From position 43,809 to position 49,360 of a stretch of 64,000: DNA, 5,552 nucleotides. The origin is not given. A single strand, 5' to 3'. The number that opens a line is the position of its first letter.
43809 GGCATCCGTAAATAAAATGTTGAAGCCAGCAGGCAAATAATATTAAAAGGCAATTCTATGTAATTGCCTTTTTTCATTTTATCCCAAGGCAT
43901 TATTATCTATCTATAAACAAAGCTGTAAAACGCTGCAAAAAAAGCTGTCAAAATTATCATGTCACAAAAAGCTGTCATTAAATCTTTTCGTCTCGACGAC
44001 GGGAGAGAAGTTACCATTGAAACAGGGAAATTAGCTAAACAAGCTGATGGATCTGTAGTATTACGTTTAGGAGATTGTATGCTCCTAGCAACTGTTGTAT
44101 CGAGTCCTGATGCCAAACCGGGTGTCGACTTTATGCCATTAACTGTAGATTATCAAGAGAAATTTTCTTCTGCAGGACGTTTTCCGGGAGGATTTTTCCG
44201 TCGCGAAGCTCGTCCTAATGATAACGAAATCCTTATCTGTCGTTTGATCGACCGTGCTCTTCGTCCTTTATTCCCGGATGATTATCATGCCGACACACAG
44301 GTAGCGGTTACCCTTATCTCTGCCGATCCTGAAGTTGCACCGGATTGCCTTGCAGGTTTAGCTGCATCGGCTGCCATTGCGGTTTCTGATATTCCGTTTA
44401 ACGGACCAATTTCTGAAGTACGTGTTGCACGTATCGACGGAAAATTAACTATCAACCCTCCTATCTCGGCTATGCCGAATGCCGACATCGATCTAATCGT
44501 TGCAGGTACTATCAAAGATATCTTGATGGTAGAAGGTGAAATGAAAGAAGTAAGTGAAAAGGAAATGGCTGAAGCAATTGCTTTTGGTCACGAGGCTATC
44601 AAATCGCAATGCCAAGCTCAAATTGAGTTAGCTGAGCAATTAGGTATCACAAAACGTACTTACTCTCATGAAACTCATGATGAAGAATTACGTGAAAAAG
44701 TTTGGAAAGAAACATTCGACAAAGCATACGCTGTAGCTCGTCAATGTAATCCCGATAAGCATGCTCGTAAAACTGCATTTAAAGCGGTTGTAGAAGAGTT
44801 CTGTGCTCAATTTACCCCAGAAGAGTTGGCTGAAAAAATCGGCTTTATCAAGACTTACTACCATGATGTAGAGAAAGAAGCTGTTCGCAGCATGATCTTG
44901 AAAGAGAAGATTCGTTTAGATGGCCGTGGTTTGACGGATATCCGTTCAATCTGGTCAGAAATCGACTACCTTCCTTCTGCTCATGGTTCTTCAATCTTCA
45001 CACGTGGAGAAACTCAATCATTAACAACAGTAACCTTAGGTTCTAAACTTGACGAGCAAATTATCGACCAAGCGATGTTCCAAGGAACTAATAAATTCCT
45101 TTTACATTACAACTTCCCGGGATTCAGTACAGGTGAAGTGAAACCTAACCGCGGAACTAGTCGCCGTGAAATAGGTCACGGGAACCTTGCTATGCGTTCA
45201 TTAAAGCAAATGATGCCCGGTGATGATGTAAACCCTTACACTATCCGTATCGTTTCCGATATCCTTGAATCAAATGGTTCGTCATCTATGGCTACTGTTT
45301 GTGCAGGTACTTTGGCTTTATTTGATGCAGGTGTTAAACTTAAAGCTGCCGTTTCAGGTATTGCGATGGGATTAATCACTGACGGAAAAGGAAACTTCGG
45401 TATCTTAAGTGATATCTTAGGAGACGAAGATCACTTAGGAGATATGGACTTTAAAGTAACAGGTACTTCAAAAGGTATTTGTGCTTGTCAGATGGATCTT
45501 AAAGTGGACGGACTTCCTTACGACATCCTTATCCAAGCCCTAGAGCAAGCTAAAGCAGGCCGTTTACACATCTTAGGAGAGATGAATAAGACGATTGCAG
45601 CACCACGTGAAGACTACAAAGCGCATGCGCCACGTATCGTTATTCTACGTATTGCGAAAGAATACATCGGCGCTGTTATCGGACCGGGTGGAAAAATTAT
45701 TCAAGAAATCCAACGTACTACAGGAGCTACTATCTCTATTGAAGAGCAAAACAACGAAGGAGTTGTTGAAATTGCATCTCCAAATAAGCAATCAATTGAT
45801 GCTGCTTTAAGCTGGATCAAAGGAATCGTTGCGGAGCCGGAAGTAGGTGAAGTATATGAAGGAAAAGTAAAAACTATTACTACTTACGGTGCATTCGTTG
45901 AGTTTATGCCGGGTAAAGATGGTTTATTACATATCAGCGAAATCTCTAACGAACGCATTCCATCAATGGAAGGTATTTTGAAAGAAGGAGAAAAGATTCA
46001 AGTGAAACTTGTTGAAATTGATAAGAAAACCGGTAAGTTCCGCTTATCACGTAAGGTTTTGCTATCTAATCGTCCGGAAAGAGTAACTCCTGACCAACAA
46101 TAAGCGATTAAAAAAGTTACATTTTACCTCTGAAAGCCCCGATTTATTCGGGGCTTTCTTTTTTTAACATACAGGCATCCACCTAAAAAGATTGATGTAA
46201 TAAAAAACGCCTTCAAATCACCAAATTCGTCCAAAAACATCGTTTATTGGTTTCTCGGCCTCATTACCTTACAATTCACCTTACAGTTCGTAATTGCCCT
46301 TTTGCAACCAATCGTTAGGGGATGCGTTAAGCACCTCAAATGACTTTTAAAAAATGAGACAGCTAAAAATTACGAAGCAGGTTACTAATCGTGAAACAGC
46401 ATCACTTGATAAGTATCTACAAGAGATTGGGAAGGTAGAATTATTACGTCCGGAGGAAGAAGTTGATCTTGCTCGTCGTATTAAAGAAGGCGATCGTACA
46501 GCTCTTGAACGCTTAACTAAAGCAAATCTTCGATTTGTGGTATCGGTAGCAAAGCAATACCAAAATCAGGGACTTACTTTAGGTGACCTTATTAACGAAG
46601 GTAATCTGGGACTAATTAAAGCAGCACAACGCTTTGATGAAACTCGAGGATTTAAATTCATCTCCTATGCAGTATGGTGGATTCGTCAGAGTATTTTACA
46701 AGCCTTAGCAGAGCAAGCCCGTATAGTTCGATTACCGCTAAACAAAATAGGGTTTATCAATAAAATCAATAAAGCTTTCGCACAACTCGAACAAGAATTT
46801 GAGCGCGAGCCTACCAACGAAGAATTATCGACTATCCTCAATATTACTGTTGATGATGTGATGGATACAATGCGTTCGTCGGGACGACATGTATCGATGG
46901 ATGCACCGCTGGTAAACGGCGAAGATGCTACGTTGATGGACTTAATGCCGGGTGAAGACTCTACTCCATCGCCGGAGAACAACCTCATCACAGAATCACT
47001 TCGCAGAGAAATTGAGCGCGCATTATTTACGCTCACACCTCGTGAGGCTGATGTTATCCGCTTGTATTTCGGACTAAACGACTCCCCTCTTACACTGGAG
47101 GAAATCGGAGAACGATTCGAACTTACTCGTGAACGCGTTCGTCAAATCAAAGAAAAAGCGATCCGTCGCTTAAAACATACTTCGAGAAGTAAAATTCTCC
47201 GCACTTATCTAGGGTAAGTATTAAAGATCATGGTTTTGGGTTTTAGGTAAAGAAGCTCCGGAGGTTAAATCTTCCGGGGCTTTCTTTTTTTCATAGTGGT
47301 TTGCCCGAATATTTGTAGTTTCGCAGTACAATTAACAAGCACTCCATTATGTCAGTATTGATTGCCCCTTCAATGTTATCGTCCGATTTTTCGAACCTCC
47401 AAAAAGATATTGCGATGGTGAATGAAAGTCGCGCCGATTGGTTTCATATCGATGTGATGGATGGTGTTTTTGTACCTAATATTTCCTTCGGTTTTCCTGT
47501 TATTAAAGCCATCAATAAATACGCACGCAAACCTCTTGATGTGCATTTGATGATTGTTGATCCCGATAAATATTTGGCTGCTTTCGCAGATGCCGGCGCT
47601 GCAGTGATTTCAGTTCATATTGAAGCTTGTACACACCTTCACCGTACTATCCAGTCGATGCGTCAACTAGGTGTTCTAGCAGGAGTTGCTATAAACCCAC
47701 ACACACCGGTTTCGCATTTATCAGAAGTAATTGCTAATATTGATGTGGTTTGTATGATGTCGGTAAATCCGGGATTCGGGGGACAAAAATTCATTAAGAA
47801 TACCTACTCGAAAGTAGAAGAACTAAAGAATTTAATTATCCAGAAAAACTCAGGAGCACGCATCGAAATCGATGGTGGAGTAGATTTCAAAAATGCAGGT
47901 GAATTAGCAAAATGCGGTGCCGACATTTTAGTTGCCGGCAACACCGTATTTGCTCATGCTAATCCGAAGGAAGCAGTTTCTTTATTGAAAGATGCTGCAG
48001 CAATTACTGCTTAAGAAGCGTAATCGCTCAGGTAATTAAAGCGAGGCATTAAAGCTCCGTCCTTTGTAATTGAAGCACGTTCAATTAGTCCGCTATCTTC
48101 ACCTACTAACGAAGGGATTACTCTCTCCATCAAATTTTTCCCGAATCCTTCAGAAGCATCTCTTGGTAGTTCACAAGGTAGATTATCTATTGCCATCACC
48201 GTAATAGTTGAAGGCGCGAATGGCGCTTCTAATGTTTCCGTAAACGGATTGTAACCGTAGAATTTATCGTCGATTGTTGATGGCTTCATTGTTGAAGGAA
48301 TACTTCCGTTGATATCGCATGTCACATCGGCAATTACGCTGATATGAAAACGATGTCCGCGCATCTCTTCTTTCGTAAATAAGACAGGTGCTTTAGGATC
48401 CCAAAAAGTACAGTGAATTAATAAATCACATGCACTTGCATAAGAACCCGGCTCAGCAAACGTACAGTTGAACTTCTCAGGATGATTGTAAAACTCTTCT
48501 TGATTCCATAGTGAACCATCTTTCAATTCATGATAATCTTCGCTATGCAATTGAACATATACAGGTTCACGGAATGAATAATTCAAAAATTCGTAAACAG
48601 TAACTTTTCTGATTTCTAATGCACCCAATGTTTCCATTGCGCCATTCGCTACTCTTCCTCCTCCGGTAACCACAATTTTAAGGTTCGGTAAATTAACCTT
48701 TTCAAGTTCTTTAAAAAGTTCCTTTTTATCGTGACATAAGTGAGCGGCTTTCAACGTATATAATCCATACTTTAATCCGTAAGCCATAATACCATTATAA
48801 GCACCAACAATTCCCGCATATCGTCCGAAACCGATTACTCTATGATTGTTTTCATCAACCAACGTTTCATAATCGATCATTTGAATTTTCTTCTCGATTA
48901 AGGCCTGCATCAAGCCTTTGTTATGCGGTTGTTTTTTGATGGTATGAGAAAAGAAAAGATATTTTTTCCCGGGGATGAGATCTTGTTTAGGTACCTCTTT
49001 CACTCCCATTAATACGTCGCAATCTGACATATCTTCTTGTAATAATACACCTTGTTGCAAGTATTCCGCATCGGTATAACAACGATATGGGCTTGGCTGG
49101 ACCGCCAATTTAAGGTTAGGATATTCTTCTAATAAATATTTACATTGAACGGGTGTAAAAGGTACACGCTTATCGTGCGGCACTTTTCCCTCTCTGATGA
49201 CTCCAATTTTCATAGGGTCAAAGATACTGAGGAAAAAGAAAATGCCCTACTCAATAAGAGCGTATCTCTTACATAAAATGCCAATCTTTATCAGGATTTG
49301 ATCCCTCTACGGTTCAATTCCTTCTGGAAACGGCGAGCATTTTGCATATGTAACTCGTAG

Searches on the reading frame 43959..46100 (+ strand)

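Call 63: search_protein_families(library=pfam, proteins=[window:43959-46100:+], max_evalue=0.00001)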
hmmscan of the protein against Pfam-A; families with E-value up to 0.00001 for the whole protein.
window:43959-46100:+ (714 aa): 5 families
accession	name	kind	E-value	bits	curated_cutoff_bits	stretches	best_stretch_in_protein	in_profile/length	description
PF01138.27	RNase_PH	-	5e-54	182.6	25.5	2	15-146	2-130/130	3' exoribonuclease family, domain 1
PF03725.20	RNase_PH_C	-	1.6e-18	66.8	20.8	2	149-213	1-67/67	3' exoribonuclease family, domain 2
PF00575.29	S1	-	8.8e-18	64.9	22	1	626-699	1-74/74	S1 RNA binding domain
PF00013.35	KH_1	-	2.7e-13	49.9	21.5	1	562-620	3-64/66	KH domain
PF03726.19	PNPase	-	1.1e-11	45.5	24.6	1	245-323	3-80/81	Polyribonucleotide nucleotidyltransferase, RNA binding domain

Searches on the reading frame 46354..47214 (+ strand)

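Call 63: search_protein_families(library=pfam, proteins=[window:46354-47214:+], max_evalue=0.00001)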
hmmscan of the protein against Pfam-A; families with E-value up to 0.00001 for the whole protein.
window:46354-47214:+ (287 aa): 4 families
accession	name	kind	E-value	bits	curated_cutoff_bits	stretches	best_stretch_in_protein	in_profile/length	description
PF04539.22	Sigma70_r3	-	4.1e-19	68.9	25.3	1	135-204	3-73/78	Sigma-70 region 3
PF04545.22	Sigma70_r4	-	1.5e-18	66.4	24.1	1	223-275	1-50/50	Sigma-70, region 4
PF04542.20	Sigma70_r2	-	1.9e-18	66.4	24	1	56-123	3-70/71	Sigma-70 region 2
PF00140.25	Sigma70_r1_2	-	6.1e-13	48.9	22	1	17-48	2-33/34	Sigma-70 factor, region 1.2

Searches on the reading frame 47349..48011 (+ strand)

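Call 63: search_protein_families(library=pfam, proteins=[window:47349-48011:+], max_evalue=0.00001)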
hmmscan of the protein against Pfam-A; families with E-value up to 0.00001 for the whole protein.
window:47349-48011:+ (221 aa): 1 family
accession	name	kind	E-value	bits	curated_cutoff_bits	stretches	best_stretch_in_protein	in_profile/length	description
PF00834.25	Ribul_P_3_epim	-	1.1e-73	247.3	21.1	1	5-201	2-198/198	Ribulose-phosphate 3 epimerase family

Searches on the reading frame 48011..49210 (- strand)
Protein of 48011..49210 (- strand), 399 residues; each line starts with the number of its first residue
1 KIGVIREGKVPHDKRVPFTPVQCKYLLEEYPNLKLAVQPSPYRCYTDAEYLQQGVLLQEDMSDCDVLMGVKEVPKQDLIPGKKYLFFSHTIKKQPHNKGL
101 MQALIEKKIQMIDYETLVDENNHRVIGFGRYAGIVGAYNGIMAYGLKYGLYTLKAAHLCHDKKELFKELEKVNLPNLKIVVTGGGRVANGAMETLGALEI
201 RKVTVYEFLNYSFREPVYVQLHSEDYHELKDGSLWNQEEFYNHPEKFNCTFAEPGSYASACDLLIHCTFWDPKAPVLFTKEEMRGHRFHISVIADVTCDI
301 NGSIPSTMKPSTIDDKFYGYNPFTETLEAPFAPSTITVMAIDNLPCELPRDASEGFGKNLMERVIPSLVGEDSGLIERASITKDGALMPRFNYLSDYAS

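Call 63: search_protein_families(library=pfam, proteins=[window:48011-49210:-], max_evalue=0.00001)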
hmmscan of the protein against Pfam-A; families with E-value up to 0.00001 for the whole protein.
window:48011-49210:- (399 aa): 1 family
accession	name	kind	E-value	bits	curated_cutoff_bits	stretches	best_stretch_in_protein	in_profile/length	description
PF05222.21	AlaDh_PNT_N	-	3e-18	66.8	30.4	1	3-134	1-135/136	Alanine dehydrogenase/PNT, N-terminal domain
